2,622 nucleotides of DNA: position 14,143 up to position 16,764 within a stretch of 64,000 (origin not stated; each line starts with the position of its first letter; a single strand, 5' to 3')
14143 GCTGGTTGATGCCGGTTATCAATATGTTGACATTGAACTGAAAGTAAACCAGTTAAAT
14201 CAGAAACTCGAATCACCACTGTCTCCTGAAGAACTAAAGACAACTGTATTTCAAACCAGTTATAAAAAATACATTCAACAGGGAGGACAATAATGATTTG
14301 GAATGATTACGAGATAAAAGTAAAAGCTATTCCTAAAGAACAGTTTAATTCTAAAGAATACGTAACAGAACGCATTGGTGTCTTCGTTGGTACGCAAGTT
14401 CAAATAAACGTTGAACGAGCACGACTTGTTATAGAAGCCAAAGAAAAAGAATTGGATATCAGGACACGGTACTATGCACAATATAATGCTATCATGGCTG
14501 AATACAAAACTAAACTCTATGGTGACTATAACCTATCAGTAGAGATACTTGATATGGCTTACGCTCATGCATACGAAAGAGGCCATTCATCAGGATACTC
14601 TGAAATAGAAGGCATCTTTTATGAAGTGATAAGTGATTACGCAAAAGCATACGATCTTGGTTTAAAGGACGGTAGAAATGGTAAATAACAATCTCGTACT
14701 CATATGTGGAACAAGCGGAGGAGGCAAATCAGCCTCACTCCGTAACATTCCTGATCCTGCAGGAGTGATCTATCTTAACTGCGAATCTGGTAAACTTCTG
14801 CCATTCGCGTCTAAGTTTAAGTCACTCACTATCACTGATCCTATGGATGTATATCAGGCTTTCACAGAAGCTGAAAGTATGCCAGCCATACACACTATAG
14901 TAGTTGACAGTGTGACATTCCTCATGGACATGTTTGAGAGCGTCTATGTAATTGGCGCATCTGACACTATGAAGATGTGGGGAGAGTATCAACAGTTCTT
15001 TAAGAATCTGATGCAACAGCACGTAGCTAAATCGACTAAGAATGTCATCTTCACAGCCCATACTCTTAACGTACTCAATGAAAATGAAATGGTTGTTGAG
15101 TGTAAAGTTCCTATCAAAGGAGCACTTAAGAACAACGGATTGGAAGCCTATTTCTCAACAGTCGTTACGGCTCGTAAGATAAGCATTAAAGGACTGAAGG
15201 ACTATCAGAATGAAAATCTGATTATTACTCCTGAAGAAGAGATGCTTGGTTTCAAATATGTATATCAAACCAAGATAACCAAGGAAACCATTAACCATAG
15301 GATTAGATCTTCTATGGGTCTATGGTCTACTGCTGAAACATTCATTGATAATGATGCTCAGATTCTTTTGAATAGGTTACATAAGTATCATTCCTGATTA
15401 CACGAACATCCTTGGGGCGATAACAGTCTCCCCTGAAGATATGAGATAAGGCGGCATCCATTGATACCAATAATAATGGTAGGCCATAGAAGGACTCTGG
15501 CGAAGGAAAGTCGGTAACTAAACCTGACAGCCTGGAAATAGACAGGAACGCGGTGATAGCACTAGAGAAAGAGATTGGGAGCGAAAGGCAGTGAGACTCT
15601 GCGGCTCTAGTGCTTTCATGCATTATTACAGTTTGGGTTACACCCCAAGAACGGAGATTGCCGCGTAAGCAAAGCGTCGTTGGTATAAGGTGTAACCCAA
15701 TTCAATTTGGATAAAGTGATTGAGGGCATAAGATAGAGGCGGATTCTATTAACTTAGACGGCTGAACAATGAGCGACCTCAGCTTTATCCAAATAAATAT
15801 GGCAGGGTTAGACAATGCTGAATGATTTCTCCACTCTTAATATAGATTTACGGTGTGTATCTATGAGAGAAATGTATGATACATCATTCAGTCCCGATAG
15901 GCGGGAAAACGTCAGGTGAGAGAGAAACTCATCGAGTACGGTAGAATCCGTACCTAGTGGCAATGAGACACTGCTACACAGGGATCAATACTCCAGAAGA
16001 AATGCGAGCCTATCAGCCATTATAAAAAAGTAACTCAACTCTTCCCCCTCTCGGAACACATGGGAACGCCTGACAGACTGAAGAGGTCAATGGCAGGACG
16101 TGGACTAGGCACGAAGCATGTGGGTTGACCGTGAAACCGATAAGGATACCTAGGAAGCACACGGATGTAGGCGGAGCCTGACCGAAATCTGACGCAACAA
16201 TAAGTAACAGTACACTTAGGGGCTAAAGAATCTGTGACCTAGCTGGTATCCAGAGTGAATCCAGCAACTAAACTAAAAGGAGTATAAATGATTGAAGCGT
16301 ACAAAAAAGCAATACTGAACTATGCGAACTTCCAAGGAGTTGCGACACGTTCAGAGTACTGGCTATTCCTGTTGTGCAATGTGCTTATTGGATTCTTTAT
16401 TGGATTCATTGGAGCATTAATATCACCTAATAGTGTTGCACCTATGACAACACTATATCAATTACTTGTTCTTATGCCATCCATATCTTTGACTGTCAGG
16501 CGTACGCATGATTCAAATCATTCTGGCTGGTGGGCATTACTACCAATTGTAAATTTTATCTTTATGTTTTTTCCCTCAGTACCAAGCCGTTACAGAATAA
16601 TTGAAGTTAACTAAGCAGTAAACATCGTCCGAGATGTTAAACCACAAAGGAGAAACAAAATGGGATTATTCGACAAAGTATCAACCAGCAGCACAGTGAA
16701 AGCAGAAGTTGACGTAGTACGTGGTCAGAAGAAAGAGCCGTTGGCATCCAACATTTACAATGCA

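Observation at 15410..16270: ~870-nt densely structured non-coding region: candidate large ornate phage RNA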

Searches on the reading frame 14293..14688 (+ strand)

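Call 11: search_protein_families(library=phrogs, proteins=[window:14293-14688:+])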
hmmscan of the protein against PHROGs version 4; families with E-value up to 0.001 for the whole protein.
window:14293-14688:+ (131 aa): 1 family
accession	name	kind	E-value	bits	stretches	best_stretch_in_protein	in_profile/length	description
phrog_10980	-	unknown function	1.4e-09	39.5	1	48-113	42-108/119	-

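Call 12: search_protein_families(library=pfam, proteins=[window:14293-14688:+])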
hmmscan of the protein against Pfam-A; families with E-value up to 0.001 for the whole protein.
window:14293-14688:+ (131 aa): 0 families

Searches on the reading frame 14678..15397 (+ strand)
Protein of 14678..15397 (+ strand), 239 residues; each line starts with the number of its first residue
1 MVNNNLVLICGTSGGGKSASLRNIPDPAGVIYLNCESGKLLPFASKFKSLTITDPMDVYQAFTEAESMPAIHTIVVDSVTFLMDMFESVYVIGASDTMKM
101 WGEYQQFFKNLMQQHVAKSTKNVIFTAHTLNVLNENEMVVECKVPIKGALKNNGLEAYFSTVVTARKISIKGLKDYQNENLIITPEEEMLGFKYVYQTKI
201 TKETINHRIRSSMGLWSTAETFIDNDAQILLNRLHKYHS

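Call 11: search_protein_families(library=phrogs, proteins=[window:14678-15397:+])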
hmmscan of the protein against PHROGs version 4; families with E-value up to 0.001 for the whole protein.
window:14678-15397:+ (239 aa): 2 families
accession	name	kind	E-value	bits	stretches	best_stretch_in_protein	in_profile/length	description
phrog_124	-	DNA, RNA and nucleotide metabolism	1.1e-42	147.8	1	3-236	42-259/382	Sak4-like ssDNA annealing protein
phrog_2872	-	DNA, RNA and nucleotide metabolism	7.9e-15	56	1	5-238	3-211/219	Sak4-like ssDNA annealing protein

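Call 12: search_protein_families(library=pfam, proteins=[window:14678-15397:+])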
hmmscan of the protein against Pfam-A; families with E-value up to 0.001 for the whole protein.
window:14678-15397:+ (239 aa): 1 family
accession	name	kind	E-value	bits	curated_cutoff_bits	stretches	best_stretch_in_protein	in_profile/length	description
PF13479.12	AAA_24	-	1.3e-11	45.1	27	1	5-166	3-169/195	AAA domain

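Call 14: find_related_loci(query=window:14678-15397:+, collection=viral_contigs, flank=4000)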
Query window:14678-15397:+ (239 aa) in viral_contigs; peptide patterns used: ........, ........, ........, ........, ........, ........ (x = any residue, [..] = any of these).
23 stretches matched a pattern; 13 encode a relative of the query (tblastn E <= 1e-3); 13 distinct loci.
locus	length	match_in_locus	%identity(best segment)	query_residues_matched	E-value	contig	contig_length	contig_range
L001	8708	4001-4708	78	3-238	4e-129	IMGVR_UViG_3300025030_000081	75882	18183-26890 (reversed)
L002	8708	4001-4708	74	3-238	2e-122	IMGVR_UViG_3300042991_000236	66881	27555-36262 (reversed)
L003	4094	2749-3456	64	3-238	1e-106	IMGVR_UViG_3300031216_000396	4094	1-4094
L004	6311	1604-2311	63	3-238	1e-105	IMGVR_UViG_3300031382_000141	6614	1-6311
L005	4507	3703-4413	63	3-239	4e-106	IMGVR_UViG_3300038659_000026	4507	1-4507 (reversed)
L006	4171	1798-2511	60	1-238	9e-101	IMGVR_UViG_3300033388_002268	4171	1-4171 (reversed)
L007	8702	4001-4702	65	5-238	4e-94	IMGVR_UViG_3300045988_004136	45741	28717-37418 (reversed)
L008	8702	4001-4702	65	5-238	4e-94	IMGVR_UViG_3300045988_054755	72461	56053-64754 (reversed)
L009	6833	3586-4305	57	3-239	1e-92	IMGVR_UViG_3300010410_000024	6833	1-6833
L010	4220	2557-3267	57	2-238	9e-93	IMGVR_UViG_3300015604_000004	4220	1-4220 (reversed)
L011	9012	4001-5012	56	2-238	3e-75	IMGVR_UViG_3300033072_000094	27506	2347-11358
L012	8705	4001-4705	64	5-239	2e-99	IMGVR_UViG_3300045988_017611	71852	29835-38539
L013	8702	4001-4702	65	5-238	3e-95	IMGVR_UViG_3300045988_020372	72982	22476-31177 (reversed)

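Call 36: find_homologous_proteins(query=window:14678-15397:+, max_evalue=1e-40)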
Query window:14678-15397:+ (239 aa): 5373 proteins with E <= 1e-40 among 5546 candidates; the best 120 are listed. Only proteins of 131 to 419 residues were searched: fused or split forms outside these lengths cannot appear, so this answer is no evidence that the protein stands alone or is whole; find_related_loci, which searches DNA, has no such limit.
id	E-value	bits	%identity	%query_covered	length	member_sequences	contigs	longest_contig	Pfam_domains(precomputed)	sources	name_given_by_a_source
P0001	2.9e-155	532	100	100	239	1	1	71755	PF13479.13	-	-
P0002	3.9e-140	483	89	100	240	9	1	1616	PF13479.13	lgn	-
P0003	6.3e-136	469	87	100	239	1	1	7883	PF13479.13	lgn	-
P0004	1.1e-134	465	87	100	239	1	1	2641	PF13479.13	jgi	jgi:hypothetical protein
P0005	6.7e-134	462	86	100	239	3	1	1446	PF13479.13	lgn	-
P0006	3.9e-127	440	80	100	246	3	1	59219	PF13479.13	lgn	-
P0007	2.1e-126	438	80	100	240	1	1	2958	PF13479.13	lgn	-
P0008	9.7e-126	436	79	100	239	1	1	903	PF13479.13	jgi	jgi:hypothetical protein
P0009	3.8e-123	427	78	100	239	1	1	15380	PF13479.13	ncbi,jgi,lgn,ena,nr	ncbi:MAG: hypothetical protein DRH26_01135 [Deltaproteobacteria bacterium]|nr:MAG: hypothetical prot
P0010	1.4e-120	419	78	100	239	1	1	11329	PF13479.13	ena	-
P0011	5.5e-120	417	78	99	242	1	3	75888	PF13479.13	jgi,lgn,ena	-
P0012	9.3e-120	416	77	100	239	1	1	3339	PF13479.13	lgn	-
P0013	2.4e-119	415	77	100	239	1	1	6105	PF13479.13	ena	-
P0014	7.7e-119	413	77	100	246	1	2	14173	PF13479.13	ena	-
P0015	1.1e-117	409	75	100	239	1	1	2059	PF13479.13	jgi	-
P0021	9.4e-116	403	88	85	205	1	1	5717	PF13479.13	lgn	-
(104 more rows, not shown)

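Call 37: find_encoding_contigs(protein=P0003, flank=4000, max_places=2)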
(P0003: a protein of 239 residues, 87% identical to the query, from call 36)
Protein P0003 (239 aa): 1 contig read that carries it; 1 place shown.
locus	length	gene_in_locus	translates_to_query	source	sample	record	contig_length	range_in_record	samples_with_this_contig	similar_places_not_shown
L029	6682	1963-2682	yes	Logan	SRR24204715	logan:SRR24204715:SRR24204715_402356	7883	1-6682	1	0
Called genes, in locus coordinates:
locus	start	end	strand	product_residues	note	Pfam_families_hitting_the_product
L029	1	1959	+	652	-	?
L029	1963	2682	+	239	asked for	PF13479:AAA_24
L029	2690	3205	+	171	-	PF18757:Nmad5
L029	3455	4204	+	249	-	-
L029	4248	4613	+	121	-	-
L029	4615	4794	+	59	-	-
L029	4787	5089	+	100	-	PF18909:dGTP_diPhyd_N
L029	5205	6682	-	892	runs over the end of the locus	?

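Call 38: find_encoding_contigs(protein=P0006, flank=4000, max_places=2)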
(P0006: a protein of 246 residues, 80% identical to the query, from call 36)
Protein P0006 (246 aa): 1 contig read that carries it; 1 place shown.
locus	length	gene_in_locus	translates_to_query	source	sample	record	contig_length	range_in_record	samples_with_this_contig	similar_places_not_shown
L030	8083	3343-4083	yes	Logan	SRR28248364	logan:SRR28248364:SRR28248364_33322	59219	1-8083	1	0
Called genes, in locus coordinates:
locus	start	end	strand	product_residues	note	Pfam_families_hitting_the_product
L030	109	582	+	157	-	PF13392:HNH_3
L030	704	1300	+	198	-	PF07463:NUMOD4, PF13392:HNH_3 (weak)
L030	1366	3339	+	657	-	-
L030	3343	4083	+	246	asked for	PF13479:AAA_24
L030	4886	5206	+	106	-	PF05656:DUF805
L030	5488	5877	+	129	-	-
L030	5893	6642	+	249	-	-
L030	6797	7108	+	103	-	-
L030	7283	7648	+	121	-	PF11753:DUF3310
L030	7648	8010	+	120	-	-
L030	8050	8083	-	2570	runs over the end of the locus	PF21867:vRNAP_dom_2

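Call 39: find_encoding_contigs(protein=P0004, flank=4000, max_places=2)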
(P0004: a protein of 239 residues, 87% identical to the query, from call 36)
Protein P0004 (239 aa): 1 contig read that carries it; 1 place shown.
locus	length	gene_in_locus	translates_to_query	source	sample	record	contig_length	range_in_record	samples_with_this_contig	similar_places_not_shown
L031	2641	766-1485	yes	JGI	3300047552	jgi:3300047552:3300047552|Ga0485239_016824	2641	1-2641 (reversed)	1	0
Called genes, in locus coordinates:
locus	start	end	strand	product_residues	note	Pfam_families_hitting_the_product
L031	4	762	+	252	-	PF08708:PriCT_1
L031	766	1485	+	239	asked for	PF13479:AAA_24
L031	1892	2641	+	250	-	?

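Call 40: find_encoding_contigs(protein=P0021, flank=4000, max_places=2)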
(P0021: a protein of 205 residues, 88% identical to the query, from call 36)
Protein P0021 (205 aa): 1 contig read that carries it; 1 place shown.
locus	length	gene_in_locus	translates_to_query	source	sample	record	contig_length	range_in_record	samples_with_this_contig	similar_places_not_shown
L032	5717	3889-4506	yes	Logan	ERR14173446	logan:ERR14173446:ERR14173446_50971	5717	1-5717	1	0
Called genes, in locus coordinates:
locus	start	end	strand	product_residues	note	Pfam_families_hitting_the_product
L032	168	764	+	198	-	PF07463:NUMOD4, PF13392:HNH_3 (weak)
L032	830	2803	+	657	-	-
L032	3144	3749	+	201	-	PF13392:HNH_3 (weak)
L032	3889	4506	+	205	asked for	PF13479:AAA_24 (weak)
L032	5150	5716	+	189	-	?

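Call 42: find_encoding_contigs(protein=P0007, flank=3000, max_places=2)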
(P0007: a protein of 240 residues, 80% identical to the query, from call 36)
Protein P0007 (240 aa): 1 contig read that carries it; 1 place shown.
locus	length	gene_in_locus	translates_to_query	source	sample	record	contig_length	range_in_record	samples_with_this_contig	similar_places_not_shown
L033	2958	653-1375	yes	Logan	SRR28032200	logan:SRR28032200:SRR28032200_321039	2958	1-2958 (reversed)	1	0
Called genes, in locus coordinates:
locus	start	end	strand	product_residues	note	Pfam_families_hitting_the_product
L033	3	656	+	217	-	?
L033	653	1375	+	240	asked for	PF13479:AAA_24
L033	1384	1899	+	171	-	PF18757:Nmad5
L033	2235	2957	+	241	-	?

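Call 43: find_encoding_contigs(protein=P0009, flank=3000, max_places=2)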
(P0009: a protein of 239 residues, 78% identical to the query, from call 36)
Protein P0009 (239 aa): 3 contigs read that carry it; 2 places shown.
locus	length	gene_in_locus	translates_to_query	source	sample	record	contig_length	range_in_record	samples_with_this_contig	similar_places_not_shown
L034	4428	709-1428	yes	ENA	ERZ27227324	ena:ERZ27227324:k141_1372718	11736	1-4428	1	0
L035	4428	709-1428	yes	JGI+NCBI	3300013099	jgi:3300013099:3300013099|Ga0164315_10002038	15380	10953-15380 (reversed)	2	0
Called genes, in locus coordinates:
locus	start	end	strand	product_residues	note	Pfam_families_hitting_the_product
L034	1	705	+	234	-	?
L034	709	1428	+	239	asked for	PF13479:AAA_24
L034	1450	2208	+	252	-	-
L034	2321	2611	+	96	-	-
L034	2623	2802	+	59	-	-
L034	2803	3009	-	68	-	-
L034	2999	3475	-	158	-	-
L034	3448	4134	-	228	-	-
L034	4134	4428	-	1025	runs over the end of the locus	PF09458:H_lectin (faint)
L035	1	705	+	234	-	?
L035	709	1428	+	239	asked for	PF13479:AAA_24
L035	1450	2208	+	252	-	-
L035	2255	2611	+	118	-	-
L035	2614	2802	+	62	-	-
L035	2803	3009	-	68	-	-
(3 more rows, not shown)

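Call 44: find_encoding_contigs(protein=P0010, flank=3000, max_places=2)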
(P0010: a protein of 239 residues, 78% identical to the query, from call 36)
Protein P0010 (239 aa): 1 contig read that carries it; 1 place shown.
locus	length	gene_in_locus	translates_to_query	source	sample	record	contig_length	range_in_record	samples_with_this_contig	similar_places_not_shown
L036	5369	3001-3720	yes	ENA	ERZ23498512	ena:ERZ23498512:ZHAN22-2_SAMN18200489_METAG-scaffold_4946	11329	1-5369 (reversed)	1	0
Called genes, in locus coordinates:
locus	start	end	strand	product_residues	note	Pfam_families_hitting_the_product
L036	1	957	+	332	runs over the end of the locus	-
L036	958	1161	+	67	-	-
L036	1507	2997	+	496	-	PF08708:PriCT_1 (weak)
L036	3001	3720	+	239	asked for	PF13479:AAA_24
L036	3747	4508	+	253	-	-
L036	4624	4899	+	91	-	-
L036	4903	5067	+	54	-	-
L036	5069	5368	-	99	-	?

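Call 45: find_encoding_contigs(protein=P0002, flank=3000, max_places=4)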
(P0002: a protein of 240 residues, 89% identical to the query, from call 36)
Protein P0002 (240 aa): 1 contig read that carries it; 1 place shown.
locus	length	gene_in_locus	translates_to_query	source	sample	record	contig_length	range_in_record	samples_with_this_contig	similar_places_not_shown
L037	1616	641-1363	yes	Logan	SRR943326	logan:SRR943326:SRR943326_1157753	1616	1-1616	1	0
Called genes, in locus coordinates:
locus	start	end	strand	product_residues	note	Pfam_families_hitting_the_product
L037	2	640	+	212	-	?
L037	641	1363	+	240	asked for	PF13479:AAA_24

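Call 51: search_protein_families(library=phrogs, proteins=[L030:5488-5877:+, L030:5893-6642:+, L002:5288-6031:+, L033:1384-1899:+])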
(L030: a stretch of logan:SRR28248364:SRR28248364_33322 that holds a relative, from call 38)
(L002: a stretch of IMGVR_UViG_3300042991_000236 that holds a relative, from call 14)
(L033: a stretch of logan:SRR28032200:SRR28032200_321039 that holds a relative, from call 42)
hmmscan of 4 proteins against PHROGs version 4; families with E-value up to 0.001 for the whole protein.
L030:5488-5877:+ (129 aa): 0 families

L030:5893-6642:+ (249 aa): 1 family
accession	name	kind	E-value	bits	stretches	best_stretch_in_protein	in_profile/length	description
phrog_743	-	DNA, RNA and nucleotide metabolism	6.9e-55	187.2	1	1-248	1-243/246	single strand DNA binding protein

L002:5288-6031:+ (247 aa): 1 family
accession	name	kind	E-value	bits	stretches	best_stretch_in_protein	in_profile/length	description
phrog_743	-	DNA, RNA and nucleotide metabolism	8.1e-58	196.8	1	1-247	1-244/246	single strand DNA binding protein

L033:1384-1899:+ (171 aa): 2 families
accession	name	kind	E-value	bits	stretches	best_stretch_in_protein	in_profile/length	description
phrog_1965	-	unknown function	3.2e-18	68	1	1-152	3-182/208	-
phrog_15487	-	DNA, RNA and nucleotide metabolism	3.7e-05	24.5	1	107-151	179-223/253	DNA polymerase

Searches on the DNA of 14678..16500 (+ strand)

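Call 5: search_rna_families(source=window, start=15200, end=16500, threshold=evalue, max_evalue=10, show_alignments=3)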
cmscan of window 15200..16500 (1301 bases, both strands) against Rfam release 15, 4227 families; matches with E-value up to 10: 4.
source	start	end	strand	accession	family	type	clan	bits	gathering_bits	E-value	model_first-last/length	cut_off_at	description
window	16230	16282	+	RF03126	L20-Deltaproteobacteria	Cis-reg; leader;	-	19.5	42.8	0.48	1-59/59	no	L20-Deltaproteobacteria ribosomal protein leader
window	16027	16159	-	RF02148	MESTIT1_1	Gene; lncRNA;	-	18.6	50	8.5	1-144/144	no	MEST intronic transcript 1, antisense RNA conserved region 1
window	15356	15437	-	RF01177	snR67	Gene; snRNA; snoRNA; CD-box;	CL00053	14.6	55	4.6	1-83/83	no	Small nucleolar RNA snR67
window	15978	16077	-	RF02813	PA5194_thermometer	Cis-reg; thermoregulator;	-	13.8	60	8.8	1-105/105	no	Pseudomonas PA5194 thermometer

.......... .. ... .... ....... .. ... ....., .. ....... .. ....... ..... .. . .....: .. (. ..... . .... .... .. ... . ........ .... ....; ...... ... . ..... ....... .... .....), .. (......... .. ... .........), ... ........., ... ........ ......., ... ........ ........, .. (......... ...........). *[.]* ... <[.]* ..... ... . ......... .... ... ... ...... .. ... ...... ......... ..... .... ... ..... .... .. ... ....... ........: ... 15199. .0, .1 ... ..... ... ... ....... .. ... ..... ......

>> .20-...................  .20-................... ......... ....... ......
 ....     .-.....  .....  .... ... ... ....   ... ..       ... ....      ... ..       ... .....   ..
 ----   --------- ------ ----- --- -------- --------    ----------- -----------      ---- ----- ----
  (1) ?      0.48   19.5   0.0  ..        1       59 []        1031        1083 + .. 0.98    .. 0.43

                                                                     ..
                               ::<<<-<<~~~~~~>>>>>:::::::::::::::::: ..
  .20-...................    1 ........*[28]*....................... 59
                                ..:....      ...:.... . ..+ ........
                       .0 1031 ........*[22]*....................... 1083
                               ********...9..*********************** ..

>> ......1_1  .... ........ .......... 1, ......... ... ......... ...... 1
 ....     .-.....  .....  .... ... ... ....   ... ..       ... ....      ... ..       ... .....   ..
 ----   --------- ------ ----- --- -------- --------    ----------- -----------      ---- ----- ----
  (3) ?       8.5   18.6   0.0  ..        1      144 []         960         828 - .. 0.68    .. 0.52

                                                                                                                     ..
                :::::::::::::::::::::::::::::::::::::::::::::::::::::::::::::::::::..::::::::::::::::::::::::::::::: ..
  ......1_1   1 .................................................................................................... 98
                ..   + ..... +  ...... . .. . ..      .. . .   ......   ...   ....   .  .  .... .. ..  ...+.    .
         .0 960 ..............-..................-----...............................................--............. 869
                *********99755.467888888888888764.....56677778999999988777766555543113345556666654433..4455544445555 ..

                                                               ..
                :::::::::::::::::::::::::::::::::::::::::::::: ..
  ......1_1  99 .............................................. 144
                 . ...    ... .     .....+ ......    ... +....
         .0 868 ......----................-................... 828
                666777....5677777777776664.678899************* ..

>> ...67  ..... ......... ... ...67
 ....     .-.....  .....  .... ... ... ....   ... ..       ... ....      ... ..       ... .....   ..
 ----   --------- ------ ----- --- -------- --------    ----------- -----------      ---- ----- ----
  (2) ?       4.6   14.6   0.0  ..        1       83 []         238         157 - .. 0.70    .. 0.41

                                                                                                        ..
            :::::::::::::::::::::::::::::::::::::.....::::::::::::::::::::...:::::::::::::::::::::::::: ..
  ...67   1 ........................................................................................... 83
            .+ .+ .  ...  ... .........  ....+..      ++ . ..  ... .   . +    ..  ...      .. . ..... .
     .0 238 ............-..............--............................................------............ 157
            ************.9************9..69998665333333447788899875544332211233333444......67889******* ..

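Call 9: search_dna_similar(query=window:15398-16287:+, collection=phages, mode=distant, max_rows=40)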
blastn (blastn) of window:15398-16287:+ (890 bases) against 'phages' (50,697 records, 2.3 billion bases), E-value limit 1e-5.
No match.

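Call 50: search_rna_families(sources=[L030, L031, L032, L033, L037, L029], threshold=evalue, max_evalue=5)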
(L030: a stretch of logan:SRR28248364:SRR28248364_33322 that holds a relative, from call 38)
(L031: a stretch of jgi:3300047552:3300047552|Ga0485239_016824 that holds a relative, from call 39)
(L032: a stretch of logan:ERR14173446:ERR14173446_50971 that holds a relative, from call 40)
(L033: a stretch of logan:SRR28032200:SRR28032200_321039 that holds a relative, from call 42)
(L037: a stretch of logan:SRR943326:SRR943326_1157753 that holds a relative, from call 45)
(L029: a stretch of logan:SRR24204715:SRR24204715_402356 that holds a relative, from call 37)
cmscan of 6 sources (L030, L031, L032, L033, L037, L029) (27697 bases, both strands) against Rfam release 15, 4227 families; matches with E-value up to 5: 8.
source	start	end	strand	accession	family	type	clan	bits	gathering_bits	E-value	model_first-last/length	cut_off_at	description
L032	620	795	+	RF00028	Intron_gpI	Intron;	-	35.6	50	9.1e-06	1-253/253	no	Group I catalytic intron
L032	2911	3168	+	RF00028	Intron_gpI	Intron;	-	32.5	50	7.4e-05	1-253/253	no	Group I catalytic intron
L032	3663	3850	+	RF00028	Intron_gpI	Intron;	-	30.6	50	0.00028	1-253/253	no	Group I catalytic intron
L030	2092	2166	+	RF01905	HOTAIR_2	Gene; lncRNA;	-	27.1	60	0.0089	1-69/69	no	HOTAIR conserved region 2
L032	1556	1630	+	RF01905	HOTAIR_2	Gene; lncRNA;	-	26.6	60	0.013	1-69/69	no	HOTAIR conserved region 2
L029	1684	1754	+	RF00158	SNORD82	Gene; snRNA; snoRNA; CD-box;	-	22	43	3.6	1-70/70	no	Small nucleolar RNA SNORD82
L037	579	726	+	RF00628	RgsA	Gene; sRNA;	-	18.4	88.4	1.4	1-194/194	no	RgsA sRNA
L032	4063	4125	+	RF01296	snoU85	Gene; snRNA; snoRNA; HACA-box;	CL00082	16.3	41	1.5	1-329/329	no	Small nucleolar RNA U85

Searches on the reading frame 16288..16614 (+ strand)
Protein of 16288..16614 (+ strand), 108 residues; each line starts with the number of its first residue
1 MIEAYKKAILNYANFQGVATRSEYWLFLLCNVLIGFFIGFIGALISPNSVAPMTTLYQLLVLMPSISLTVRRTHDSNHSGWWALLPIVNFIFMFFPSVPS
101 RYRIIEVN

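Call 11: search_protein_families(library=phrogs, proteins=[window:16288-16614:+])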
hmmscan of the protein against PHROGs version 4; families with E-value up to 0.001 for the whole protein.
window:16288-16614:+ (108 aa): 1 family
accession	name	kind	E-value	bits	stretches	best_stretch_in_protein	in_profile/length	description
phrog_12855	-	moron, auxiliary metabolic gene and host takeover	1.3e-13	51.6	1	1-91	65-168/333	membrane protein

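Call 12: search_protein_families(library=pfam, proteins=[window:16288-16614:+])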
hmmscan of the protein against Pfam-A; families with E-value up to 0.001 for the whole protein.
window:16288-16614:+ (108 aa): 1 family
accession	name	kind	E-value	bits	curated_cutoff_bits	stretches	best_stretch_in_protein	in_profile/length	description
PF05656.20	DUF805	-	4.4e-21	75.8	25.7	1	12-95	1-100/111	Protein of unknown function (DUF805)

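Call 55: find_homologous_proteins(query=window:16288-16614:+, max_evalue=1e-10)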
Query window:16288-16614:+ (108 aa): 10 proteins with E <= 1e-10 among 25 candidates. Only proteins of 59 to 189 residues were searched: fused or split forms outside these lengths cannot appear, so this answer is no evidence that the protein stands alone or is whole; find_related_loci, which searches DNA, has no such limit.
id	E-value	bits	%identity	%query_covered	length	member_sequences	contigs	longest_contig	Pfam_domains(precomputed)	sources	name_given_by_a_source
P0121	1.1e-65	236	100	100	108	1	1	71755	PF05656.21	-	-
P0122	2.0e-21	94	46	91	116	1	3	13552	PF05656.21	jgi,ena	-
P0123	7.1e-17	79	43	91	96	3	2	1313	PF05656.21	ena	-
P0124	2.1e-16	78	43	90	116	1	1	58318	PF05656.21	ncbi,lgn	ncbi:MAG: DUF805 domain-containing protein [Alphaproteobacteria bacterium]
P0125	7.2e-15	73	44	82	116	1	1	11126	PF05656.21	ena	-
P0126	3.3e-14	71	42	84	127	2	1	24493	PF05656.21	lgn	-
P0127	4.4e-13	67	40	89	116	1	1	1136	PF05656.21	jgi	jgi:uncharacterized membrane protein YhaH (DUF805 family)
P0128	7.7e-13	66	44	87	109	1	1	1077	PF05656.21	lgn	-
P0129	1.1e-12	66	41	93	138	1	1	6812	PF05656.21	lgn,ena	-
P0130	1.6e-12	65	48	81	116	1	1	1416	PF05656.21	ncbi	-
